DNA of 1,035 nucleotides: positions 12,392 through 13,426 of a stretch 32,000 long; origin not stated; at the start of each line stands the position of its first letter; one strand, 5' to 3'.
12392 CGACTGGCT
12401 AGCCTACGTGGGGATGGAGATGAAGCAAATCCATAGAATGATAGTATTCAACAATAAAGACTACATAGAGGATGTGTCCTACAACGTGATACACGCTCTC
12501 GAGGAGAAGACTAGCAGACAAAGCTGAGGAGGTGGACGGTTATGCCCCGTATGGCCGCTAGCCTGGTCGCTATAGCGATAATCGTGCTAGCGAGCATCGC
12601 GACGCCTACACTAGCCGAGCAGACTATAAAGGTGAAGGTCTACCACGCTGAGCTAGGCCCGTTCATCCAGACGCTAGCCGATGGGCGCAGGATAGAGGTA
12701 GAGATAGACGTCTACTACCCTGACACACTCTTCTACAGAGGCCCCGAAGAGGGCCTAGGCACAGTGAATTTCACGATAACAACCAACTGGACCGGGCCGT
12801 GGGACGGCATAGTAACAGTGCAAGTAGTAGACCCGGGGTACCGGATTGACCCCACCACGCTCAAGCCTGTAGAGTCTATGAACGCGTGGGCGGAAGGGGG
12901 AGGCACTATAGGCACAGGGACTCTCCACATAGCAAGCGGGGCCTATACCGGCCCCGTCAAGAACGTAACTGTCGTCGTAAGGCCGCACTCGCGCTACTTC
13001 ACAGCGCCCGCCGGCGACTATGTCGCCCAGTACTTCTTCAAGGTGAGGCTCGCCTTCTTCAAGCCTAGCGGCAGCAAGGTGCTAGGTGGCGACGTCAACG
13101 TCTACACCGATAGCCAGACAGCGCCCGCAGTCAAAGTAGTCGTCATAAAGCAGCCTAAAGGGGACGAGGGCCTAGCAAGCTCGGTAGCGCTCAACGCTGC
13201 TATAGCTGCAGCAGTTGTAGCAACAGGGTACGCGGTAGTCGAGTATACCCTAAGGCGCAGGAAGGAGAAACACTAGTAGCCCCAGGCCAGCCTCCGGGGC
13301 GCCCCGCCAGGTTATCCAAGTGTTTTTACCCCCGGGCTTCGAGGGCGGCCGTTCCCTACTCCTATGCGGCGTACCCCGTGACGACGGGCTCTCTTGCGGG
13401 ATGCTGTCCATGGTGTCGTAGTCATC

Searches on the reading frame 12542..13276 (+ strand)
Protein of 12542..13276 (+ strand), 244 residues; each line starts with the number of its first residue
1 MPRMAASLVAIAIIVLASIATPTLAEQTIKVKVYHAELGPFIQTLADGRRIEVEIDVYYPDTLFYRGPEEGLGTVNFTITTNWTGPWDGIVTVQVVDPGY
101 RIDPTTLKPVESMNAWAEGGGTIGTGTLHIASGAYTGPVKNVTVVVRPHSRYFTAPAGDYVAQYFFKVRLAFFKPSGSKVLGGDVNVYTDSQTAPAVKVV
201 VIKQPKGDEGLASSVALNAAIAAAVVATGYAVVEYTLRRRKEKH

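Call 3: search_protein_families(library=pfam, proteins=[window:12542-13276:+], max_evalue=0.01)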
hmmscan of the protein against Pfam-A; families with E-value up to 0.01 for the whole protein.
window:12542-13276:+ (244 aa): 0 families

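Call 4: search_protein_families(library=ncbifam, proteins=[window:12542-13276:+], max_evalue=0.01)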
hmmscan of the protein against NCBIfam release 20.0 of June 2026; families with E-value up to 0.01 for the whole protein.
window:12542-13276:+ (244 aa): 0 families

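Call 64: search_protein_families(library=ncbifam, proteins=[L015:6903-8657:+, P0174, P0175], max_evalue=10)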
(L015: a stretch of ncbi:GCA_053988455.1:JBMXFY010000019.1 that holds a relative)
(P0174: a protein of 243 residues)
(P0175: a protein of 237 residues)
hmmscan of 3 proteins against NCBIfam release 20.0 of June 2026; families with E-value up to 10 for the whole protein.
L015:6903-8657:+ (584 aa): 0 families

P0174 (243 aa): 0 families

P0175 (237 aa): 0 families

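Call 76: search_solved_structures(query=A6, max_evalue=1)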
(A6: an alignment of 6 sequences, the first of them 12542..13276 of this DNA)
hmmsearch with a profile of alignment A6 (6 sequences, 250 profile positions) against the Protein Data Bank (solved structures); distinct sequences matched with E-value up to 1: 1.
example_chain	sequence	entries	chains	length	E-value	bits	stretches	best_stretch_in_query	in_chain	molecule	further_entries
4yah_X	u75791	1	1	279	0.84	12.1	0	121-182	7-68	D-methionine-binding lipoprotein MetQ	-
